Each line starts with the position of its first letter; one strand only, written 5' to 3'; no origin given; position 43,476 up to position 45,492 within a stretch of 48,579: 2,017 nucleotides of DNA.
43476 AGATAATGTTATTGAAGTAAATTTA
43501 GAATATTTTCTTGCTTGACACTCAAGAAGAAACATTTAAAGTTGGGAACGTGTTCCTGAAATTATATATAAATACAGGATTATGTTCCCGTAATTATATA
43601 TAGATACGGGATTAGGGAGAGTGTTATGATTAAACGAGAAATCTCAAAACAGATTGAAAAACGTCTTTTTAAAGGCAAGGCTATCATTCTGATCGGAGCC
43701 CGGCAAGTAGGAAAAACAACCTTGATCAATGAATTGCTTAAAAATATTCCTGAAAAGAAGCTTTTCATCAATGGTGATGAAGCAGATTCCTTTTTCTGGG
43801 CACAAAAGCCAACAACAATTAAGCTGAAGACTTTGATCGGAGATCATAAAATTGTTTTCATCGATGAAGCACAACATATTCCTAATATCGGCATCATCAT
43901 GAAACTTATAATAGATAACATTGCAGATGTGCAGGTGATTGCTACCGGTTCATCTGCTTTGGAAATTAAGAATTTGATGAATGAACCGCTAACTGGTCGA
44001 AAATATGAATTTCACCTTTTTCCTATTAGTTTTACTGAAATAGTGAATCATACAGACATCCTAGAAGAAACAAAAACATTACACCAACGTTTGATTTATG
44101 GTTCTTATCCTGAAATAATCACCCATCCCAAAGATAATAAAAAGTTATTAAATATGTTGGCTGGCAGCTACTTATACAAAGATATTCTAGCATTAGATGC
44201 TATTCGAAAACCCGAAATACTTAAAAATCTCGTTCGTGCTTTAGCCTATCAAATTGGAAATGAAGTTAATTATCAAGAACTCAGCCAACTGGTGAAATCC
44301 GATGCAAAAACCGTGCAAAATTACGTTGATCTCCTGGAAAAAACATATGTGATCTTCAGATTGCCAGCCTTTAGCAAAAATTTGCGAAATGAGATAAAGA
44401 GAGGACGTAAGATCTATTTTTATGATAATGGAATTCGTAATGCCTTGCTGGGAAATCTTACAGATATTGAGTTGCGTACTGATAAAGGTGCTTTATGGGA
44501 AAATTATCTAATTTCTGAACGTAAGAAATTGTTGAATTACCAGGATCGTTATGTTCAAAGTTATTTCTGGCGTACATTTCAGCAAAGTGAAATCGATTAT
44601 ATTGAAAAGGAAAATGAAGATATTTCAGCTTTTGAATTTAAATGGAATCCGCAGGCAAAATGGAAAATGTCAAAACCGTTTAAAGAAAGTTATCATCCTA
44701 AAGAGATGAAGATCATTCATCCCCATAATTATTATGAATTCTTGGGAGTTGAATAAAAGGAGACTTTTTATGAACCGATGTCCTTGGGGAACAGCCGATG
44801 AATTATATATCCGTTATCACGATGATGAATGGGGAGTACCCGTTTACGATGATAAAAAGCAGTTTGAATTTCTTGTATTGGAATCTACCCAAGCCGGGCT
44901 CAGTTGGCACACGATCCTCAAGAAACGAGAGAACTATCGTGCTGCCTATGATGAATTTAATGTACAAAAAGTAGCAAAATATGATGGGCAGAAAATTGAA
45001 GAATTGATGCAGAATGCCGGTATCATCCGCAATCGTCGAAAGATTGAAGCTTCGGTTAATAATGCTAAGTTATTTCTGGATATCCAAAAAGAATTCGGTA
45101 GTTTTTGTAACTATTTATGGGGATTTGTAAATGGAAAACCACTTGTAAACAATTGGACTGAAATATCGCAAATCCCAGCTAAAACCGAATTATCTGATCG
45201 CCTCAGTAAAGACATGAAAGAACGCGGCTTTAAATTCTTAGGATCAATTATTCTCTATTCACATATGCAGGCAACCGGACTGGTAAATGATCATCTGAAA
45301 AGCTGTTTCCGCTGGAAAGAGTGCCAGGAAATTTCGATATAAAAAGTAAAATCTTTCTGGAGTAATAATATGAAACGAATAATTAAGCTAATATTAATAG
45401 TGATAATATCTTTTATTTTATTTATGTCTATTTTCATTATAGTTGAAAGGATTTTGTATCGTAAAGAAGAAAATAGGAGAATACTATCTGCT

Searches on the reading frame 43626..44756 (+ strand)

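Call 80: search_protein_families(library=pfam, proteins=[window:43626-44756:+], max_evalue=0.00001)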
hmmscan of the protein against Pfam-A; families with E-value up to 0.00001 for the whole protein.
window:43626-44756:+ (376 aa): 2 families
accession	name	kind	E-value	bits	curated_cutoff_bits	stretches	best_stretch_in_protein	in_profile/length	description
PF13635.12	DUF4143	-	5.1e-40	137.3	28.1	1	185-341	2-160/160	Domain of unknown function (DUF4143)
PF13173.12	AAA_14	-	2e-27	96.2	27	1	17-139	2-128/129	AAA domain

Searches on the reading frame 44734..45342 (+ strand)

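Call 80: search_protein_families(library=pfam, proteins=[window:44734-45342:+], max_evalue=0.00001)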
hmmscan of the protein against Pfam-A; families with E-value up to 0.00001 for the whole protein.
window:44734-45342:+ (202 aa): 1 family
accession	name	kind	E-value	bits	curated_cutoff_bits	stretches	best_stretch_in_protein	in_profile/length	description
PF03352.18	Adenine_glyco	-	1.5e-81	272.9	25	1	18-193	1-176/177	Methyladenine glycosylase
